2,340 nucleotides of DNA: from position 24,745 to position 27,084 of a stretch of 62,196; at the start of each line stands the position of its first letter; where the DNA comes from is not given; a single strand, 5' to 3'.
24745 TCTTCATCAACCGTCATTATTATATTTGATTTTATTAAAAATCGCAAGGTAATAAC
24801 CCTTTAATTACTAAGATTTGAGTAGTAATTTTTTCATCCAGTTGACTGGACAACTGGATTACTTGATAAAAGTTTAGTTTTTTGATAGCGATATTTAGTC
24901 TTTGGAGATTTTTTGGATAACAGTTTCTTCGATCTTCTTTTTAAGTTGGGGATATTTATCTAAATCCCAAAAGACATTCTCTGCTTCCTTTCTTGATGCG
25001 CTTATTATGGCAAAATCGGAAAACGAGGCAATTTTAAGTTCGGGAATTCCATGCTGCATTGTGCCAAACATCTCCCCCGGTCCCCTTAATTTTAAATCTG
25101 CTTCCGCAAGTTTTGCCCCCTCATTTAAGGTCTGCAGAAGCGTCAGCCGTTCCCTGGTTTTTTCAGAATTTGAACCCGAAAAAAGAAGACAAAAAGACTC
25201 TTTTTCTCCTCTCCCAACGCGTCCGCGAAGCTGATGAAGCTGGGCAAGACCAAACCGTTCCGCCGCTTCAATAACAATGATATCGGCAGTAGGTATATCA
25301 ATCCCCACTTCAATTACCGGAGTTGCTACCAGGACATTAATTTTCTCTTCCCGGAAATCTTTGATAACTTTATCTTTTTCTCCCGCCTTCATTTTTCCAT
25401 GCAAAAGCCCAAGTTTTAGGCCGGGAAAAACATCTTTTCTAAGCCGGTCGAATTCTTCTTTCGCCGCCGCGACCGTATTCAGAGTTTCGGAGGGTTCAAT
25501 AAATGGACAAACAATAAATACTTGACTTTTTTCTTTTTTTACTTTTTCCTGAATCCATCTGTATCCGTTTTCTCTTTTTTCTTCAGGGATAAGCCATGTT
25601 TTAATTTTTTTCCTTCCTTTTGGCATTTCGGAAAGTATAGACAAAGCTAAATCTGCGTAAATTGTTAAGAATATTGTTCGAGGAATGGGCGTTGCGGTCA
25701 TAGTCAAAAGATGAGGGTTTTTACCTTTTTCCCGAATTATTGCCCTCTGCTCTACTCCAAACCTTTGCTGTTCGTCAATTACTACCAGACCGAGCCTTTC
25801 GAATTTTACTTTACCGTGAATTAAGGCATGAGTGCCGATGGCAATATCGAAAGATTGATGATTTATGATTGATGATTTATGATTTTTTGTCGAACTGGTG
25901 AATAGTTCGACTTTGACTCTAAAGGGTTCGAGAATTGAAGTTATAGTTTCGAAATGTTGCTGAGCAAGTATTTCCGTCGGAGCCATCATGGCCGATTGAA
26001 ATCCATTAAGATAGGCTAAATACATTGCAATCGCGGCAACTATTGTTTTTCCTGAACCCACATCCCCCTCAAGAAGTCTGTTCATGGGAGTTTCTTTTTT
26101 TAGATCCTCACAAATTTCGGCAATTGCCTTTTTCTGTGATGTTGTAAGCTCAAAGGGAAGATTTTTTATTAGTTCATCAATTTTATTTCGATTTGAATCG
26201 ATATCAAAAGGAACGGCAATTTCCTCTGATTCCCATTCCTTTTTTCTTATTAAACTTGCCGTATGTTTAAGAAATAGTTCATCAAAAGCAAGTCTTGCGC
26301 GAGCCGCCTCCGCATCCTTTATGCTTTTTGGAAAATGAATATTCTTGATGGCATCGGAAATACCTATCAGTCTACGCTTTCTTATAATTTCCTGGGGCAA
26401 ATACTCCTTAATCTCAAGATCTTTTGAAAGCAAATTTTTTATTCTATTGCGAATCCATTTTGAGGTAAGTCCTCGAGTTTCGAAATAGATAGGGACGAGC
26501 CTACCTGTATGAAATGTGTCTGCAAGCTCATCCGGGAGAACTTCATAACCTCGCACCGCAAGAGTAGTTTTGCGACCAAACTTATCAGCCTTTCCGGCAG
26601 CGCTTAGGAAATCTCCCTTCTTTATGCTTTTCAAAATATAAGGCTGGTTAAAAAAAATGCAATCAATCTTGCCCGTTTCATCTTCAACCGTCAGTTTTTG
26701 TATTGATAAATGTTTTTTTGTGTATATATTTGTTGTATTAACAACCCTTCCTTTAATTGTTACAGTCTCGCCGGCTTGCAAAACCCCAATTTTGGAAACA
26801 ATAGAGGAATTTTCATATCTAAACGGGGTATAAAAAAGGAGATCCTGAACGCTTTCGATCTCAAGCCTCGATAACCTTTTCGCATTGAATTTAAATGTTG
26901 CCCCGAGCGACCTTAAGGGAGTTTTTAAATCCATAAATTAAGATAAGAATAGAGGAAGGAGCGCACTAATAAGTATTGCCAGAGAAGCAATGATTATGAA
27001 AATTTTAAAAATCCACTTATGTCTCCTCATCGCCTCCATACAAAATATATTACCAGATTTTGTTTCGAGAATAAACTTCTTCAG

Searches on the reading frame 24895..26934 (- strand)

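Call 55: search_protein_families(library=pfam, proteins=[window:24895-26934:-], max_evalue=0.01)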
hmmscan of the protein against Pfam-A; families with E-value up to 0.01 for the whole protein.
window:24895-26934:- (679 aa): 10 families
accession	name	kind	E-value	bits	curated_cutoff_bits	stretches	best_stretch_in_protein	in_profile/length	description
PF00270.35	DEAD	-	4.8e-23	82.1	26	1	265-420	2-163/167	DEAD/DEAH box helicase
PF00271.37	Helicase_C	-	3.2e-20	72.9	23.5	1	465-575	10-108/110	Helicase conserved C-terminal domain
PF17191.10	RecG_wedge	-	9.9e-18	64.7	23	1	18-169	13-159/162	RecG wedge domain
PF04851.21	ResIII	-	4.5e-13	49.9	22.5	1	261-416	2-162/164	Type III restriction enzyme, res subunit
PF01336.31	tRNA_anti-codon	-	3.1e-11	43.5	27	1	58-133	1-75/75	OB-fold nucleic acid binding domain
PF19833.4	RecG_dom3_C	-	2.7e-10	40.6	26.8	1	604-674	2-71/87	ATP-dependent DNA helicase RecG, domain 3, C-terminal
PF22590.2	Cas3-like_C_2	-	4.7e-08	33.7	27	1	485-576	9-104/106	CRISPR-associated nuclease/helicase Cas3, C-terminal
PF07517.20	SecA_DEAD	-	0.00016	21.5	24.6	1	288-353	95-160/290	SecA DEAD-like domain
PF13604.12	AAA_30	-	0.0032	17.7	27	1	263-397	2-105/191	AAA domain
PF16203.11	ERCC3_RAD25_C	-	0.009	15.8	27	0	506-579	80-154/248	ERCC3/RAD25/XPB C-terminal helicase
